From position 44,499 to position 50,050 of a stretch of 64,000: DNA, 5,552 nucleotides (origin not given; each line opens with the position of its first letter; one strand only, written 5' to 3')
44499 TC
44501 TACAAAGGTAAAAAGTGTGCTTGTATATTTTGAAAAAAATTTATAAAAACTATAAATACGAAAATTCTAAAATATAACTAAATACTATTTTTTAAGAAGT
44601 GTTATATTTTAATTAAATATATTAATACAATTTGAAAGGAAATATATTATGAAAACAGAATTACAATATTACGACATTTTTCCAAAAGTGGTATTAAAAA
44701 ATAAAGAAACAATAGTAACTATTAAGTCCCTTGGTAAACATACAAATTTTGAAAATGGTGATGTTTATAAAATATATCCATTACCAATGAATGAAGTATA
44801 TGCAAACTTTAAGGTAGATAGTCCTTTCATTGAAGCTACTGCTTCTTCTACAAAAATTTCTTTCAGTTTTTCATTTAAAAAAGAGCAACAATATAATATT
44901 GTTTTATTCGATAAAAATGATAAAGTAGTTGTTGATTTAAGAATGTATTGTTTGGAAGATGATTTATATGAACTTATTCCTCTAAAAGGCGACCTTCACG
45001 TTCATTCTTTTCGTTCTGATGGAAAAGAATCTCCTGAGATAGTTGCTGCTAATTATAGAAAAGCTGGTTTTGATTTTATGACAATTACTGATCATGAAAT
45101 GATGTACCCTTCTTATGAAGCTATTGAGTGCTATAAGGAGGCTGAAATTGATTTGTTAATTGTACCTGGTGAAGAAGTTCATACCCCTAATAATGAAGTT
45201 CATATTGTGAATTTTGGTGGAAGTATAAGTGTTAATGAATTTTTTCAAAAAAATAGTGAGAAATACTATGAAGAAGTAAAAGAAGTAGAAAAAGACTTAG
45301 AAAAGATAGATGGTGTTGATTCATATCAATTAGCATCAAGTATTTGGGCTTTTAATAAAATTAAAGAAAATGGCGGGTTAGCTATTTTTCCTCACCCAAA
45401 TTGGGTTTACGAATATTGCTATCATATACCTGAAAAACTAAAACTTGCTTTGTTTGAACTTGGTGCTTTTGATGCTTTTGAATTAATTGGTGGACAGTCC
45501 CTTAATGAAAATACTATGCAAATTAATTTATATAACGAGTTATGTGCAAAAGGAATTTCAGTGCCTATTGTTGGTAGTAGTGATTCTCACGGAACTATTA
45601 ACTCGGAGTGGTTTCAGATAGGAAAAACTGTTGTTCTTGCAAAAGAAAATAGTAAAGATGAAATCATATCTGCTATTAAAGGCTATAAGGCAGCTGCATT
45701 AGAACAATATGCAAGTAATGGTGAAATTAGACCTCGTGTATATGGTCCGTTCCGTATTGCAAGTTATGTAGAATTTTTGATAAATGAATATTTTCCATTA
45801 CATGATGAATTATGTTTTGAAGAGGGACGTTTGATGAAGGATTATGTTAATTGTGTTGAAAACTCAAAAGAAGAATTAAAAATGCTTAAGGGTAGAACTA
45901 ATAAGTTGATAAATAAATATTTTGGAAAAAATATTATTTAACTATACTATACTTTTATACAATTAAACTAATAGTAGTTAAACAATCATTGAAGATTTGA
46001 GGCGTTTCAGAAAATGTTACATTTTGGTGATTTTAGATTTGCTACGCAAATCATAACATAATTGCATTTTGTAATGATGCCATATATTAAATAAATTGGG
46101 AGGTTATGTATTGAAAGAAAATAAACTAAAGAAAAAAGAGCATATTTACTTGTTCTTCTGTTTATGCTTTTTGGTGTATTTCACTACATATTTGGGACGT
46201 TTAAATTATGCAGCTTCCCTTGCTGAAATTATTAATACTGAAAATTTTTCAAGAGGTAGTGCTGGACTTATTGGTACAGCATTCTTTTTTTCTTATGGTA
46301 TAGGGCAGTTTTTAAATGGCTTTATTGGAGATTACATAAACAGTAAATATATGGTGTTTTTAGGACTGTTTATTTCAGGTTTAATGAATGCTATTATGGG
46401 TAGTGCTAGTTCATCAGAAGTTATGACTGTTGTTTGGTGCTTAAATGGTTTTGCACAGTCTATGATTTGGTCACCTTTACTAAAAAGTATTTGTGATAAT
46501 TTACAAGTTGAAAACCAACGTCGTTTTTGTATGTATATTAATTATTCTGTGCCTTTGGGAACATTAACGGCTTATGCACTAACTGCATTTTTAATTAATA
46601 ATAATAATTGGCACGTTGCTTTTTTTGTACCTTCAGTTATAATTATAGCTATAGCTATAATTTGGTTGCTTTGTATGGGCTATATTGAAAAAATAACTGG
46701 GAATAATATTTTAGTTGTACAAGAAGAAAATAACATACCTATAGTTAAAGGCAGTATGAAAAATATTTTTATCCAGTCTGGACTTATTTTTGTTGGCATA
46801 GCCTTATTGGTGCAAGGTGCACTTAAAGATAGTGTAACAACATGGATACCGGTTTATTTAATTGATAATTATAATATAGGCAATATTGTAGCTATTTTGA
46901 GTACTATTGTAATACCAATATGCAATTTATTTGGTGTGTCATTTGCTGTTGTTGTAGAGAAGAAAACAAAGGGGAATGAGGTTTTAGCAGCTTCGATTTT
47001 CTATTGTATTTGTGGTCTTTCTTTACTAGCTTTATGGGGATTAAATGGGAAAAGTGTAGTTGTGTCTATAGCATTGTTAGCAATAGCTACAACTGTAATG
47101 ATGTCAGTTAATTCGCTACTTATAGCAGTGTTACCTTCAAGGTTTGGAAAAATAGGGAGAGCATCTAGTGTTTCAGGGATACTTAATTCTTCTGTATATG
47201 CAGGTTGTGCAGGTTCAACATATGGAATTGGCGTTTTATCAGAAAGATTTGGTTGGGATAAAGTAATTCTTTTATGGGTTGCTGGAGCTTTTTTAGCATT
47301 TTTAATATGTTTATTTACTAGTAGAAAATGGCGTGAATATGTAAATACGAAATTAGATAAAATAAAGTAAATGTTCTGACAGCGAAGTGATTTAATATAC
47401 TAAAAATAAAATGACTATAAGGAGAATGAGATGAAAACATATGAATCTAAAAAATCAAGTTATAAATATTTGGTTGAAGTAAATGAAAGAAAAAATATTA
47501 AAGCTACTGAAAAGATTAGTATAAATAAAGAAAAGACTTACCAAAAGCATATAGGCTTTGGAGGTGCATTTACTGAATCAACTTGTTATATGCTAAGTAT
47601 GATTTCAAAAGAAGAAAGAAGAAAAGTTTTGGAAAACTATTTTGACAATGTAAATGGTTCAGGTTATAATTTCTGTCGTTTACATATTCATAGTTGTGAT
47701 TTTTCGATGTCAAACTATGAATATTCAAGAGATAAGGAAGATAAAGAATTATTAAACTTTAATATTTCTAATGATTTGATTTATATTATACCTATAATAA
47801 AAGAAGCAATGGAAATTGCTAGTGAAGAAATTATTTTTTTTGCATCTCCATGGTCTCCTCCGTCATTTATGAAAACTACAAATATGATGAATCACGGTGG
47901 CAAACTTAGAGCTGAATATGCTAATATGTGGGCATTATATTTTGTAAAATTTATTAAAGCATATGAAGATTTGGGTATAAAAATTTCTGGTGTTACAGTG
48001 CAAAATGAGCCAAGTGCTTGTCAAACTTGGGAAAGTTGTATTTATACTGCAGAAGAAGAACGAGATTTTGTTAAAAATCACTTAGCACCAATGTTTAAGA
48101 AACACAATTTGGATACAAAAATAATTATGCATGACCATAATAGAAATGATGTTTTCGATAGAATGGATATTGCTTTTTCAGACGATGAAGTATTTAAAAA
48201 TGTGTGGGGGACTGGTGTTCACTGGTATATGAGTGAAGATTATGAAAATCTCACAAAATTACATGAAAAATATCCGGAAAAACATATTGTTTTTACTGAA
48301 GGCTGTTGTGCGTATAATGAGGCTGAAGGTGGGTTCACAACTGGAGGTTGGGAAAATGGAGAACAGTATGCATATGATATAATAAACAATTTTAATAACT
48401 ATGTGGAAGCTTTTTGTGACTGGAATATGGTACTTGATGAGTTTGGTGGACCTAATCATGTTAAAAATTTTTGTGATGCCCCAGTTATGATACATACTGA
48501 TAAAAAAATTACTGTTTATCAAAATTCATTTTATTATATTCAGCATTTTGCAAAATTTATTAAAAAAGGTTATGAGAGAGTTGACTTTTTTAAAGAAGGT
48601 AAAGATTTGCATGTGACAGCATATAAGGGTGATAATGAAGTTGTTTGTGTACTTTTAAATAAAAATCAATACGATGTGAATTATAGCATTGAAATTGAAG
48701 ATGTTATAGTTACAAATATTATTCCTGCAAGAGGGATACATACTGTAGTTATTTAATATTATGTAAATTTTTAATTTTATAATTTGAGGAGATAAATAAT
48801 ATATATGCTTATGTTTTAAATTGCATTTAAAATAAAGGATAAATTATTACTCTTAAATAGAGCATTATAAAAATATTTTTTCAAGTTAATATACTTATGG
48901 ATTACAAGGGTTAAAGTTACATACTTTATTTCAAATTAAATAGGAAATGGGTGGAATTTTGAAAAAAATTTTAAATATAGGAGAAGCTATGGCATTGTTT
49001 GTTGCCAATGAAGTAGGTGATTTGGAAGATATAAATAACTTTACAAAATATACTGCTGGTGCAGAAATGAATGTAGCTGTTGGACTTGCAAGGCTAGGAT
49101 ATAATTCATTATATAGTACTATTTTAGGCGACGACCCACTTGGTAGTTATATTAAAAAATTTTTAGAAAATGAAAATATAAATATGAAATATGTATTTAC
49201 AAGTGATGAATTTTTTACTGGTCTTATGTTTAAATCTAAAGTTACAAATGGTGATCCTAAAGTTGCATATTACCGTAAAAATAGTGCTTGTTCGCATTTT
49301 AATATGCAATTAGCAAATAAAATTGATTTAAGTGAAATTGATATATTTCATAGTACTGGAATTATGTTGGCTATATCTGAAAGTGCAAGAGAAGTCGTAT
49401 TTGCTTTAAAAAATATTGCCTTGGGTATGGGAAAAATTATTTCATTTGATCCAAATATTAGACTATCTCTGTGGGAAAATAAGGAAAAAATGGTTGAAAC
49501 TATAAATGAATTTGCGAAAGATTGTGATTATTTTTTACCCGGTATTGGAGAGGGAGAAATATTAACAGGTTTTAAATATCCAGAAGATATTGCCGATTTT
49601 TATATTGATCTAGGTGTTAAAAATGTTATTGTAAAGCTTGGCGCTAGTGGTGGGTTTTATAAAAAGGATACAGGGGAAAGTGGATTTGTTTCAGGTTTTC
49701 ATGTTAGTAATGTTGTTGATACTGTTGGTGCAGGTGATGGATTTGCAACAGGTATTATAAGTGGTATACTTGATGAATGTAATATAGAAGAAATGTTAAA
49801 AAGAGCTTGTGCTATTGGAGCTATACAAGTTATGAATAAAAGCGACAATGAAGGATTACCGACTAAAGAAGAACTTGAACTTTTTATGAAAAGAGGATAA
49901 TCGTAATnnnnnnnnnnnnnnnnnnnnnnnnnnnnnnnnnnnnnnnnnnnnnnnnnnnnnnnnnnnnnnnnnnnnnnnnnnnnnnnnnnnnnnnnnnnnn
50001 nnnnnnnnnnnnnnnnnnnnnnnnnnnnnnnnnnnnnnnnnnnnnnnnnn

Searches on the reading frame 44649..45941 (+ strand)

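Call 27: search_protein_families(library=pfam, proteins=[window:44649-45941:+], max_evalue=0.000001)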
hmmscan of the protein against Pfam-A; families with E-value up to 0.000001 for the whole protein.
window:44649-45941:+ (430 aa): 1 family
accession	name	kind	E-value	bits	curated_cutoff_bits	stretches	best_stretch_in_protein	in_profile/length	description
PF02811.25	PHP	-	4.1e-07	30.9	26.4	1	115-171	1-59/164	PHP domain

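Call 82: search_protein_families(library=ncbifam, proteins=[window:44649-45941:+], max_evalue=0.00001)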
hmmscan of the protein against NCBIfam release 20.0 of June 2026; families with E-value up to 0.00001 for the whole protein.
window:44649-45941:+ (430 aa): 4 families
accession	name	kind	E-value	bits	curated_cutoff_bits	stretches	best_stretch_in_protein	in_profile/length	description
NF038032.1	CehA_McbA_metalo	domain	3e-22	79.5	80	1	113-344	4-209/315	CehA/McbA family metallohydrolase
NF047791.1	RNaseRnm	equivalog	6.3e-14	51.9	375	1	115-231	4-125/275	RNase RNM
NF041577.1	nside_bi_sphtase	equivalog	1.1e-09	37.9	400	1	114-190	4-80/276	3',5'-nucleoside bisphosphate phosphatase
NF006375.0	PRK08609.1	equivalog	5.7e-07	28.5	426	1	105-150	328-373/571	DNA polymerase/3'-5' exonuclease PolX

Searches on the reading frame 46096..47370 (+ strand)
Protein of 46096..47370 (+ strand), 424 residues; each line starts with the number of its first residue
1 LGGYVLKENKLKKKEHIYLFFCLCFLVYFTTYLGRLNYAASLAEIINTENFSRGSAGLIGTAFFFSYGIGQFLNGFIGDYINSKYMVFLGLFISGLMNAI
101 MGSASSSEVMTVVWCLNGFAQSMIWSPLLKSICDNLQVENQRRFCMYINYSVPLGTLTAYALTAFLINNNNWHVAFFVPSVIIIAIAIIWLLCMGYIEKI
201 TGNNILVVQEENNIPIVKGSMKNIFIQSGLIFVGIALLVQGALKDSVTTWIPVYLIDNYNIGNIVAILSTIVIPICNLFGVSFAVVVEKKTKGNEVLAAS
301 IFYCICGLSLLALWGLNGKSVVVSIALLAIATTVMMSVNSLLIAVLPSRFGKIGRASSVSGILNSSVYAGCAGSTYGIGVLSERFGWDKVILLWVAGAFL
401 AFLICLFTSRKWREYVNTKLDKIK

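Call 27: search_protein_families(library=pfam, proteins=[window:46096-47370:+], max_evalue=0.000001)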
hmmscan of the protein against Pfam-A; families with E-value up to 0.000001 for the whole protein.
window:46096-47370:+ (424 aa): 1 family
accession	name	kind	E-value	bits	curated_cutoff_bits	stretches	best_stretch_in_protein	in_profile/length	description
PF07690.21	MFS_1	-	8.8e-32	110.8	33.4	1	25-371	2-343/347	Major Facilitator Superfamily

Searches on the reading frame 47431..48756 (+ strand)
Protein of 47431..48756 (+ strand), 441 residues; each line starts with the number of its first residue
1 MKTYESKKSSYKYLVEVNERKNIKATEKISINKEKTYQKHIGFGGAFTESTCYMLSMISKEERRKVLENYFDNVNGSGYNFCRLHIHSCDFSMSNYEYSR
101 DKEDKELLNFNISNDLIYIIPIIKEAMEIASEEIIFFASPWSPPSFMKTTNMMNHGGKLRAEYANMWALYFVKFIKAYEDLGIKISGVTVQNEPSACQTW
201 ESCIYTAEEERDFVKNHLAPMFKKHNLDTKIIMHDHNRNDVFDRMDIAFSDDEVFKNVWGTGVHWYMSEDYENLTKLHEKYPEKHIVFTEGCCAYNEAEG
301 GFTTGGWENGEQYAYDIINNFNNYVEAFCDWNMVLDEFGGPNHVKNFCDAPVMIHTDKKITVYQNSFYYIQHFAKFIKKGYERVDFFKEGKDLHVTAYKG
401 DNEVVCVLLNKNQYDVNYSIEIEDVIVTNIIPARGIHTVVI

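Call 5: search_protein_families(library=pfam, proteins=[window:47431-48756:+], max_evalue=0.01)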
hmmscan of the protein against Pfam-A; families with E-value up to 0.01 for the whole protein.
window:47431-48756:+ (441 aa): 3 families
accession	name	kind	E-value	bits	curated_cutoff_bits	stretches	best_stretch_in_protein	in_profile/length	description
PF02055.22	Glyco_hydro_30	-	2.1e-75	254.3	23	1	42-377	3-348/348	Glycosyl hydrolase family 30 TIM-barrel domain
PF17189.10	Glyco_hydro_30C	-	6.7e-07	29.8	22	1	383-439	4-65/65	Glycosyl hydrolase family 30 beta sandwich domain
PF14587.12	Glyco_hydr_30_2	-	0.0011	18.9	27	1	137-243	122-234/364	O-Glycosyl hydrolase family 30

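Call 6: search_protein_families(library=ncbifam, proteins=[window:47431-48756:+], max_evalue=0.01)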
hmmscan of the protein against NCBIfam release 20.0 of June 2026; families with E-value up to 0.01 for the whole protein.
window:47431-48756:+ (441 aa): 2 families
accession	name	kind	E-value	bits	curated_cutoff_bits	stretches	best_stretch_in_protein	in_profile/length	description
NF053856.1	Nd1_6BtaGucnBT3312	equivalog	2.8e-73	247.2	700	1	11-437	44-479/483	endo-1,6-beta-glucanase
NF052681.1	EndoxylXynCBac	equivalog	3.1e-19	69.4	650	2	129-268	77-210/395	glucuronoarabinoxylan endo-1,4-beta-xylanase XynC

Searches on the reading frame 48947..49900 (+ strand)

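Call 5: search_protein_families(library=pfam, proteins=[window:48947-49900:+], max_evalue=0.01)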
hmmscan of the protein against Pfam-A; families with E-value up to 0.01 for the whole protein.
window:48947-49900:+ (317 aa): 1 family
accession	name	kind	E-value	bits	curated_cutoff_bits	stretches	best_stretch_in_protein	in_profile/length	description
PF00294.29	PfkB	-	8.7e-49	166.9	25.8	1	6-306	2-301/302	pfkB family carbohydrate kinase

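Call 6: search_protein_families(library=ncbifam, proteins=[window:48947-49900:+], max_evalue=0.01)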
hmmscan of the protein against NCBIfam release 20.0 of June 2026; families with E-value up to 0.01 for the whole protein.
window:48947-49900:+ (317 aa): 23 families
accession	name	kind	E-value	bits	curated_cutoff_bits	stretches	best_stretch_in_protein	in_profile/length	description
NF040938.1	KDG_KDGal_kin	equivalog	2.7e-53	181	400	1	9-315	2-304/305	bifunctional 2-dehydro-3-deoxygluconokinase/2-dehydro-3-deoxygalactonokinase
TIGR04382.1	myo_inos_iolC_N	equivalog_domain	8.7e-46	156.6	300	1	20-314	16-309/309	5-dehydro-2-deoxygluconokinase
NF006957.1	PRK09434.1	equivalog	8.6e-33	114.1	450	1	27-310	17-302/302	fructokinase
NF049991.1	TagKinase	equivalog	6.6e-32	110.6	420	1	7-315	9-316/321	tagatose kinase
NF041332.1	KDG_KDGal_kin_Halo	equivalog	3.8e-29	102.1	440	1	7-310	3-306/320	bifunctional 2-dehydro-3-deoxygluconokinase/2-dehydro-3-deoxygalactonokinase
NF041633.1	trifunc_aldol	exception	6.7e-27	94.2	700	2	7-195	243-431/580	KHG/KDPG aldolase/sugar kinase fusion protein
NF052444.1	DhDoxglucKinKdgK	equivalog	4.3e-26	92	400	1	31-291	19-286/303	2-dehydro-3-deoxygluconokinase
TIGR02152.1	D_ribokin_bact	equivalog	7.8e-25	87.8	299.65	1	30-311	28-297/298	ribokinase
NF008353.0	PRK11142.1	equivalog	1.2e-21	77.5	341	1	37-315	39-304/307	ribokinase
NF047869.1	myo_kin_aldol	exception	8.7e-20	70.6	600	2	19-124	20-126/586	bifunctional 5-dehydro-2-deoxygluconokinase/5-dehydro-2-deoxyphosphogluconate aldolase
NF053626.1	RibKinHalex1628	equivalog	6.3e-18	65.3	330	1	31-315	32-292/293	ATP-dependent ribose-1-phosphate kinase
TIGR03168.1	1-PFK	subfamily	1.3e-16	60.4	216.4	1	216-310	205-295/305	hexose kinase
TIGR03828.1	pfkB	equivalog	8.4e-16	57.9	292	1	216-310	205-295/305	1-phosphofructokinase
NF007321.0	PRK09813.1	equivalog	2.4e-13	50.2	247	1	33-295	20-255/261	fructoselysine 6-kinase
NF007068.0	PRK09513.1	equivalog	3.7e-13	49.4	432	1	219-316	212-305/312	1-phosphofructokinase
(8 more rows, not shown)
